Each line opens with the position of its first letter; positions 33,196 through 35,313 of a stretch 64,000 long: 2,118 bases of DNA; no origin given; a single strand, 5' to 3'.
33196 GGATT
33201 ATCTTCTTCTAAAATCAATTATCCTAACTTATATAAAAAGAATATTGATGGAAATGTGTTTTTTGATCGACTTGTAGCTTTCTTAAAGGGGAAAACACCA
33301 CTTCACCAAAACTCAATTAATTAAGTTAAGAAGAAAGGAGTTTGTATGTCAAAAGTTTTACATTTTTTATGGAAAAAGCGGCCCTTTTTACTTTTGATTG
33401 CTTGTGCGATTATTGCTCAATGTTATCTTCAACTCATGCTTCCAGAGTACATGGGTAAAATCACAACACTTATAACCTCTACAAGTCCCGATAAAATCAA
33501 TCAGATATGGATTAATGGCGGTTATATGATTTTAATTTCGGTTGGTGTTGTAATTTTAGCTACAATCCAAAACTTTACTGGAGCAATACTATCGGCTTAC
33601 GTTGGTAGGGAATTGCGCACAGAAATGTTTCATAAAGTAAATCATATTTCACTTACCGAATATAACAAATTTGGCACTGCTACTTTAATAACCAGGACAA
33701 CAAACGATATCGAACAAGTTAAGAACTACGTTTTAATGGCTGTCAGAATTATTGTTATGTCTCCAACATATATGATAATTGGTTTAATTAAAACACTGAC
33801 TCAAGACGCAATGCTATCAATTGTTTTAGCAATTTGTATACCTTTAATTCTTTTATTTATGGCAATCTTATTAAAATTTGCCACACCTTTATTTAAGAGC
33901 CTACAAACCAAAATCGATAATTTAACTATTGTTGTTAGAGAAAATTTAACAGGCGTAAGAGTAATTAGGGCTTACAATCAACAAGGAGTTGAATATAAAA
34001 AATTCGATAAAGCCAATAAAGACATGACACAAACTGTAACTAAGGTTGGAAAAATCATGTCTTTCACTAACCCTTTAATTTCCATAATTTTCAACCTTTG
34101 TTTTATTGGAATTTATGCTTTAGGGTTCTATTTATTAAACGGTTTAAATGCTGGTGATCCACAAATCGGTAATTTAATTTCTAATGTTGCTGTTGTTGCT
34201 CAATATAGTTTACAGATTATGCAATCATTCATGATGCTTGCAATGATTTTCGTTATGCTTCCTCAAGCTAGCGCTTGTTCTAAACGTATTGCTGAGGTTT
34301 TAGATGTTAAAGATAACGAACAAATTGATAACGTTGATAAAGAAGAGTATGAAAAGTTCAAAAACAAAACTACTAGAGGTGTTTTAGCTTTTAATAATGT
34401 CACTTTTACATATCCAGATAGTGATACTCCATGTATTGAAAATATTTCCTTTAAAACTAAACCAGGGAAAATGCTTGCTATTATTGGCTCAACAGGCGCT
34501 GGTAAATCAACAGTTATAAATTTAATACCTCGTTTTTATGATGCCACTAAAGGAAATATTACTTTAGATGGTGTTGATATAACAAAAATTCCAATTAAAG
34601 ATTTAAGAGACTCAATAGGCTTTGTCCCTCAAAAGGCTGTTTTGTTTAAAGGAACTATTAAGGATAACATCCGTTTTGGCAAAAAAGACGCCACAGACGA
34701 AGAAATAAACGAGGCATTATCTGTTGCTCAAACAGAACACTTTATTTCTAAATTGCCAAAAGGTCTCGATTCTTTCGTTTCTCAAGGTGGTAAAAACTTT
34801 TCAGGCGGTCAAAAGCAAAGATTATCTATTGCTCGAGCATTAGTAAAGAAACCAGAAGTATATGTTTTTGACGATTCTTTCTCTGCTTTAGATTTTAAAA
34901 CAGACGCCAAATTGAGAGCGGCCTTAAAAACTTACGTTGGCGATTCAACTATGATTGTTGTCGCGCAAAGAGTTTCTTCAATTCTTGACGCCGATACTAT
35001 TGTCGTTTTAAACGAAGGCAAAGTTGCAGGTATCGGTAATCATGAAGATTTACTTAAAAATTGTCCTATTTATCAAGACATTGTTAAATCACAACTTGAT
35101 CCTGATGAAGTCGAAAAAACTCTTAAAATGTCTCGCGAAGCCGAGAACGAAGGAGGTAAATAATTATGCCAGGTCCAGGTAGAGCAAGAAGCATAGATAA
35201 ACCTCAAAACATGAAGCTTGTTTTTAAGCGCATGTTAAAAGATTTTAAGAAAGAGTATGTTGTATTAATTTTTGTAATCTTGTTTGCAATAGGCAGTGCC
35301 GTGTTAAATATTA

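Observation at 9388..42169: Dispersed 18-nt intergenic motif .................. (4 exact copies, 1-2 degenerate)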

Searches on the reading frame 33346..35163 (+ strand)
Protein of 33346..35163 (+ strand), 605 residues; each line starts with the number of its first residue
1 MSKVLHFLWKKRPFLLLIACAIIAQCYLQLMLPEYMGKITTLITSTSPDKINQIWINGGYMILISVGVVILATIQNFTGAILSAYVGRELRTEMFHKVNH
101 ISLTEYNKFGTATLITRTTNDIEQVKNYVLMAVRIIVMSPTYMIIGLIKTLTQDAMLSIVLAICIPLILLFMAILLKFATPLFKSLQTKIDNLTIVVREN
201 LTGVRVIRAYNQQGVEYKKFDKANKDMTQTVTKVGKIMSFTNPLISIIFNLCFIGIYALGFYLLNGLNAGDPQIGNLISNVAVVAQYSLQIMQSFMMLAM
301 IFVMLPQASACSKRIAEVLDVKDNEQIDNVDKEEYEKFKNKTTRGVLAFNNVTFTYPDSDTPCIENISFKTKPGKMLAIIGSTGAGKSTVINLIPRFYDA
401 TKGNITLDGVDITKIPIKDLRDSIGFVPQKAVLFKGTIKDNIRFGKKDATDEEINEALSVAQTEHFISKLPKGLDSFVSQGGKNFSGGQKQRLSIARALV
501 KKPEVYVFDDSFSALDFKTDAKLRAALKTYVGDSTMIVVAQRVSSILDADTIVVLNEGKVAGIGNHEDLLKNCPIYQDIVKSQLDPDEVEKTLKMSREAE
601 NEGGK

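Call 16: find_encoding_contigs(protein=window:33346-35163:+, flank=10000, max_places=1)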
Protein window:33346-35163:+ (605 aa): 10 contigs read that carry it; 1 place shown.
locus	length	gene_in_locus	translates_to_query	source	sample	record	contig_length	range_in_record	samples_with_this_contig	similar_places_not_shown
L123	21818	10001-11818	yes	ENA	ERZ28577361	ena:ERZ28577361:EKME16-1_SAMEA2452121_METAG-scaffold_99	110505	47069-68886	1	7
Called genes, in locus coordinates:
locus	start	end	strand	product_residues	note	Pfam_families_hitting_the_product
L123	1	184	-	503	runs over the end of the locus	PF01336:tRNA_anti-codon, PF00152:tRNA-synt_2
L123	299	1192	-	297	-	PF01207:Dus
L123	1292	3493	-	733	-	PF00004:AAA, PF07728:AAA_5 (faint), PF17862:AAA_lid_3, PF01434:Peptidase_M41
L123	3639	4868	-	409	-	PF01171:ATP_bind_3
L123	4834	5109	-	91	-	PF01479:S4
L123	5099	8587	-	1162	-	PF17757:UvrB_inter, PF02559:CarD_TRCF_RID, PF00270:DEAD, PF00271:Helicase_C, PF03461:TRCF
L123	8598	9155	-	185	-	PF01195:Pept_tRNA_hydro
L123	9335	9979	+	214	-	PF00440:TetR_N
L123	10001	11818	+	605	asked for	PF00664:ABC_membrane, PF00005:ABC_tran, PF02463:SMC_N (faint)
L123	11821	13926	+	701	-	PF00664:ABC_membrane, PF00005:ABC_tran (weak), PF02463:SMC_N (faint), PF00005:ABC_tran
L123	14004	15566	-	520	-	PF00370:FGGY_N, PF02782:FGGY_C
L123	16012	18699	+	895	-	PF01326:PPDK_N, PF00391:PEP-utilizers, PF02896:PEP-utilizers_C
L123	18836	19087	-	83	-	-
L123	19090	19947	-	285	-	PF00288:GHMP_kinases_N, PF08544:GHMP_kinases_C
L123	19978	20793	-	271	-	PF00398:RrnaAD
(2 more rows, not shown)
